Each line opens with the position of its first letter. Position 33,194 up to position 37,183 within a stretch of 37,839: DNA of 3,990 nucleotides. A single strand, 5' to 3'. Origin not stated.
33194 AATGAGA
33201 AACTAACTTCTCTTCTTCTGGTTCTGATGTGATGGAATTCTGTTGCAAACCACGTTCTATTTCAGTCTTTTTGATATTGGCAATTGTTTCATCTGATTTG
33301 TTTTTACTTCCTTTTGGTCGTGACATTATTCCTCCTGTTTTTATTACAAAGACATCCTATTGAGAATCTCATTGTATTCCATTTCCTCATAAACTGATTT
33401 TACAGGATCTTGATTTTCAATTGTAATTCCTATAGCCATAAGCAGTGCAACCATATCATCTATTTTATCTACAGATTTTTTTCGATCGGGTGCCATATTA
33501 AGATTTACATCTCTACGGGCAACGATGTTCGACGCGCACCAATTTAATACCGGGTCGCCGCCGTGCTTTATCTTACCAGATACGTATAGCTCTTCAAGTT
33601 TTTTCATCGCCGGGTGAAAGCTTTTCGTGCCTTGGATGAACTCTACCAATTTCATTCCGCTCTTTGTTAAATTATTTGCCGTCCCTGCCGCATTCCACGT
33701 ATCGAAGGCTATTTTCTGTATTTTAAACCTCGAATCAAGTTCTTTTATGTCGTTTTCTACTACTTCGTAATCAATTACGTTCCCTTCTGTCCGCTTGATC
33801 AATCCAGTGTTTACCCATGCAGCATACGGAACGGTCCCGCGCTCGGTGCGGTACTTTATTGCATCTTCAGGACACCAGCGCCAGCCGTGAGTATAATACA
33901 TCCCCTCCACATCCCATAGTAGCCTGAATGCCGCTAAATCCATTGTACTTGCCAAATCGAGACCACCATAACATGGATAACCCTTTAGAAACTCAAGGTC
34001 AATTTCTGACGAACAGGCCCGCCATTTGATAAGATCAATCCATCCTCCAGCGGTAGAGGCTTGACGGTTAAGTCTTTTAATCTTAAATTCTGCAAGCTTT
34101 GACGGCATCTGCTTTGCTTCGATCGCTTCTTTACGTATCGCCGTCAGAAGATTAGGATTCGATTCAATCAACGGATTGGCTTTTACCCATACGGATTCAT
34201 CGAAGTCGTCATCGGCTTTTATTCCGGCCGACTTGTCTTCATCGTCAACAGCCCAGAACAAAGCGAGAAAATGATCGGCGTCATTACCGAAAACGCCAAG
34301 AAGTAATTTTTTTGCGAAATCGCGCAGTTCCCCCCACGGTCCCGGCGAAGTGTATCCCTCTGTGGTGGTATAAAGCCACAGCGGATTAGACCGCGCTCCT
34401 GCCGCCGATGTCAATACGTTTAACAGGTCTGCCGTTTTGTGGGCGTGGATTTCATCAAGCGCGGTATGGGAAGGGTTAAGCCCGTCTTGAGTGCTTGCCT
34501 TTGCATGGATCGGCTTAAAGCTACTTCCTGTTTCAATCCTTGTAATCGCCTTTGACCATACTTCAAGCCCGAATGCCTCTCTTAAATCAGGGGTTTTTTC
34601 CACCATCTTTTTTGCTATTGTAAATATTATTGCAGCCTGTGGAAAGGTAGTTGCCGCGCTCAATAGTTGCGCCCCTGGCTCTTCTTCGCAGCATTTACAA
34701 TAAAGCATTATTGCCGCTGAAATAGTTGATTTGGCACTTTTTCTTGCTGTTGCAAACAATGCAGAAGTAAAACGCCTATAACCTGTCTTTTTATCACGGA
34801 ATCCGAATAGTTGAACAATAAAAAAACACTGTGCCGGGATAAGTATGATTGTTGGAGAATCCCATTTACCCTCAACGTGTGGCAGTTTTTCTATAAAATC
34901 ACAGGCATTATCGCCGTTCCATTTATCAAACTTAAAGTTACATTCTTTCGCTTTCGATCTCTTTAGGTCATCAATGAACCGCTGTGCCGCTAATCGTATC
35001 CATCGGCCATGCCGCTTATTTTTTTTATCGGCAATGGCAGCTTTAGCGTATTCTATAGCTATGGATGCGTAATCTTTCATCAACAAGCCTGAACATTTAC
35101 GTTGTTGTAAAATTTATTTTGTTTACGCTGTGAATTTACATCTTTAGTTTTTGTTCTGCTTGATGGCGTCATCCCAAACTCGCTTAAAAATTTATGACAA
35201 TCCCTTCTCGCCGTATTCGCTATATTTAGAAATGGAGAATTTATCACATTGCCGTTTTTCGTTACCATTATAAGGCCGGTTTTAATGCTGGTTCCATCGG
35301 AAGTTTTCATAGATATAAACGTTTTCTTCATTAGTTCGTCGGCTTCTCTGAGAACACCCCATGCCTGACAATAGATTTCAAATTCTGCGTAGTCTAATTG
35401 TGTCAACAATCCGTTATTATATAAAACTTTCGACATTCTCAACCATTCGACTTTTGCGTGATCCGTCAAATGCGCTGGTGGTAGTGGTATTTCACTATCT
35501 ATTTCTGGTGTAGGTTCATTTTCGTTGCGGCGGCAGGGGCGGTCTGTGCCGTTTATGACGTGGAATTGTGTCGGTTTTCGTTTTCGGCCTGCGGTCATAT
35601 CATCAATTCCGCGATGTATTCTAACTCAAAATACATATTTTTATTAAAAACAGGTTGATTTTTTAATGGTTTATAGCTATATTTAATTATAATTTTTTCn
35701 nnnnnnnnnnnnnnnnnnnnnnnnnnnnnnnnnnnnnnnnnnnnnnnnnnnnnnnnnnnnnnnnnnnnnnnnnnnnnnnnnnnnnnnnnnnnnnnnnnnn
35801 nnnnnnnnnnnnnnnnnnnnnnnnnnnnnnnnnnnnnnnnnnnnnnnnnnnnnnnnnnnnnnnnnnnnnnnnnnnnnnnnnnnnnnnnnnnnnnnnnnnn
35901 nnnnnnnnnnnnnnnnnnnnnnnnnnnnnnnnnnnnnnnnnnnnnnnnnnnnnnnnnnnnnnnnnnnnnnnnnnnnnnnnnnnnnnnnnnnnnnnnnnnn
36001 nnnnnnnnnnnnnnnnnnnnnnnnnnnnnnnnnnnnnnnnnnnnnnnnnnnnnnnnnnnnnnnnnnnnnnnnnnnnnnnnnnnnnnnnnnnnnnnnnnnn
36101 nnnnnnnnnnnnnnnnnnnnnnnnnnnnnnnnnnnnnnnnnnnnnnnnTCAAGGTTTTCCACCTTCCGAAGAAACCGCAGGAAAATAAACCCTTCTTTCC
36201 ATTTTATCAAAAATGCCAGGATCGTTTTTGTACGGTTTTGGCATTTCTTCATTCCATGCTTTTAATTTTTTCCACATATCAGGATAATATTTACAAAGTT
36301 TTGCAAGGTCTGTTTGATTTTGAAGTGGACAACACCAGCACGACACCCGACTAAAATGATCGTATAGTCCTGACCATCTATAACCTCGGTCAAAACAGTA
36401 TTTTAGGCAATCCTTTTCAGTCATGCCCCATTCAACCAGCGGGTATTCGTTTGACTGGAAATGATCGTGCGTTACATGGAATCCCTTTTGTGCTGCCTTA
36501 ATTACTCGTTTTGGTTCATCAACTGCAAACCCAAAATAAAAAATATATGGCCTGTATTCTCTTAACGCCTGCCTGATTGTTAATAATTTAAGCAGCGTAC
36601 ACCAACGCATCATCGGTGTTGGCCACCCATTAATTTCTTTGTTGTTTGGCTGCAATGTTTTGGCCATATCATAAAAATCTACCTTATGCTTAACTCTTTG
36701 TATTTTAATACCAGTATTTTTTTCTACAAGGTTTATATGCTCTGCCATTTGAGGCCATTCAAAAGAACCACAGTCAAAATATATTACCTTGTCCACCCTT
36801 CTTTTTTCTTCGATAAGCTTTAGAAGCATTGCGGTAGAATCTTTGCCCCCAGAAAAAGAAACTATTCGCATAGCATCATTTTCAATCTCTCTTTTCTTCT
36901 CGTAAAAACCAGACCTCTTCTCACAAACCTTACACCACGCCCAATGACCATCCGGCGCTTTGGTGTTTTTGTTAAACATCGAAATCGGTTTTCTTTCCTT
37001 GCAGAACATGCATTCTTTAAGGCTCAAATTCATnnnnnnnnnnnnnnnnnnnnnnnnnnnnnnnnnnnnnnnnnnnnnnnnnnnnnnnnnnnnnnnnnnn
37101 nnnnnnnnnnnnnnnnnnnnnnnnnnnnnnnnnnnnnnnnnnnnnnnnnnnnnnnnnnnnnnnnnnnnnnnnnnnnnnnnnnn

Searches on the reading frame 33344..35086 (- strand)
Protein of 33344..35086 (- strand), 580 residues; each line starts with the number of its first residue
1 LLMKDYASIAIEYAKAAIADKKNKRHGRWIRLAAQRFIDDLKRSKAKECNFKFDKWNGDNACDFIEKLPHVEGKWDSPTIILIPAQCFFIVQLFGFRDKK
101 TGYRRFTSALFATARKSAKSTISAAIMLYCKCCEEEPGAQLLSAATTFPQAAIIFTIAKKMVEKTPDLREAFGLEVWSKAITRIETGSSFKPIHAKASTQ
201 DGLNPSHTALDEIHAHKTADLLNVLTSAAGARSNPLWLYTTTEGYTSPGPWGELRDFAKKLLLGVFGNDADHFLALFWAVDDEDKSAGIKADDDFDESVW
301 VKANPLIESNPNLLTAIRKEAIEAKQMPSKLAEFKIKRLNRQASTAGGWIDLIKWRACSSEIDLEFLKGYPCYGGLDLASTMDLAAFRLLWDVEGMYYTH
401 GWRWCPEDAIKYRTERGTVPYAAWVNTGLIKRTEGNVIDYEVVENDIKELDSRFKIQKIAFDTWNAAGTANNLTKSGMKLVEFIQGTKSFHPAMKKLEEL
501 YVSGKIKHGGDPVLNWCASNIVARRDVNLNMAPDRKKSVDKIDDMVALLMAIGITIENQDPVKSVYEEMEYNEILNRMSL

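Call 7: search_dna_similar(query=window:33344-35086:-, collection=phages, mode=protein, max_rows=15)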
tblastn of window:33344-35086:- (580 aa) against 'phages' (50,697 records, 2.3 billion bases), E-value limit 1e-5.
Records with a match: 2368; places in all: 2373; records where one place covers at least 80% of the query: 1909.
Best place of each record, by identity: 60-80% 4; <60% 2364.
By first word of the organism name: Streptococcus 466; Staphylococcus 279; Vibrio 223; Mycobacterium 156; Enterococcus 146; Paenibacillus 110; Bacillus 72; Lactobacillus 70; Ralstonia 62; Escherichia 59; and 106 more.
By host as written in the record: - 357; Streptococcus thermophilus 130; Mycobacterium smegmatis mc2 155 108; Staphylococcus aureus 78; Ralstonia solanacearum 49; Escherichia coli 44; Enterococcus faecalis 43; Paenibacillus larvae 42; and 753 more.
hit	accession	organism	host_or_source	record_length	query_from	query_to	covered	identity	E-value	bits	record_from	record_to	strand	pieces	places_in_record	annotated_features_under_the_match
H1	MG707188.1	Pseudomonas phage TC7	Pseudomonas aeruginosa PA1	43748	3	555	95%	68.3%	0e+0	831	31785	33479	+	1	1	terminase large subunit | terminase small subunit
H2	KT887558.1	Pseudomonas phage phi2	Pseudomonas aeruginosa WH-SGI-V-07173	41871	3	555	95%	68.1%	0e+0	830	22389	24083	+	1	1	terminase large subunit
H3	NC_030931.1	Pseudomonas phage phi2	Pseudomonas aeruginosa WH-SGI-V-07173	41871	3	555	95%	68.1%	0e+0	830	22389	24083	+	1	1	terminase large subunit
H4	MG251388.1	Pseudomonas phage Psp6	Pseudomonas putida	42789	3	559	96%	62.9%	0e+0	759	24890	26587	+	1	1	terminase large subunit | hypothetical protein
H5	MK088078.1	Marinobacter phage AS1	Marinobacter sp. D1S9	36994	1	567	98%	35.2%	2e-97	331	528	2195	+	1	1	terminase large subunit | P27 family terminase small subunit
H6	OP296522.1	Variovorax phage VarioGold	Variovorax sp. ZS18.2.2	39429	2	566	97%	34.2%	1e-87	302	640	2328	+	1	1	terminase large subunit | terminase small subunit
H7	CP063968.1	Clostridium phage CWou-2020b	Clostridium botulinum BKT2873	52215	51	575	91%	36.2%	3e-91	313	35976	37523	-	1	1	terminase large subunit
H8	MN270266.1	Streptococcus phage phi-SsuFJZZ32_rum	Streptococcus suis FJZZ32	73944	26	568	94%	34.9%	1e-80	282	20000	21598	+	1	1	terminase large subunit | terminase small subunit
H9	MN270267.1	Streptococcus phage phi-SsuFJZZ39_rum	Streptococcus suis FJZZ39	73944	26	568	94%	34.9%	1e-80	282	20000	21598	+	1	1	terminase large subunit | terminase small subunit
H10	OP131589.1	Acidovorax phage Aval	Acidovorax valerianellae GBBC 3043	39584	4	561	96%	33.9%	5e-78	275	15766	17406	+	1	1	terminase large subunit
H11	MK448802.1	Streptococcus phage Javan55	Streptococcus agalactiae SGBS026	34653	52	568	89%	36.5%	1e-84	294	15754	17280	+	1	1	terminase large subunit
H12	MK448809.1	Streptococcus phage Javan57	Streptococcus agalactiae SGBS029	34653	52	568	89%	36.5%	1e-84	294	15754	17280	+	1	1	terminase large subunit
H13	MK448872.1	Streptococcus phage Javan20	Streptococcus agalactiae CCUG_30636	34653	52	568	89%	36.5%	1e-84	294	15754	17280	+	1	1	terminase large subunit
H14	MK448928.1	Streptococcus phage Javan40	Streptococcus agalactiae ERR129800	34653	52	568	89%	36.5%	1e-84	294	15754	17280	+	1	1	terminase large subunit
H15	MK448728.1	Streptococcus phage Javan3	Streptococcus agalactiae 09mas018883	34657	52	568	89%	36.5%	1e-84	294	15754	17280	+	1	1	terminase large subunit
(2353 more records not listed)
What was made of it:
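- Tried and rejected: Only the large terminase has cultured relatives, at 68% identity to Pseudomonas phages (call 7).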

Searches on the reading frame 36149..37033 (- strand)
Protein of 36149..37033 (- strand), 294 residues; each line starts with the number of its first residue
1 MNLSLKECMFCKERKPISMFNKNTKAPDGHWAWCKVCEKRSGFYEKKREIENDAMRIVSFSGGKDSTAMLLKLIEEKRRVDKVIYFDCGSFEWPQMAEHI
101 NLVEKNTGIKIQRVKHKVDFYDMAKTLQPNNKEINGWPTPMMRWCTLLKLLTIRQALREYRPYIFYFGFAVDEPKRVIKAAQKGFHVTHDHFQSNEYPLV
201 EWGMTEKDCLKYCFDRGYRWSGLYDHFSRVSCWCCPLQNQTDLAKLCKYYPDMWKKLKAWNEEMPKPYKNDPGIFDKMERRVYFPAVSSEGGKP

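Call 33: search_protein_families(library=pfam, proteins=[window:36149-37033:-], max_evalue=0.01)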
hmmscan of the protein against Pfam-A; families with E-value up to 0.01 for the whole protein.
window:36149-37033:- (294 aa): 1 family
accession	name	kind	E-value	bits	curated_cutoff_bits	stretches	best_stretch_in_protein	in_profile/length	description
PF01507.26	PAPS_reduct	-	3.9e-13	50.2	22.5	1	57-236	3-173/175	Phosphoadenosine phosphosulfate reductase domain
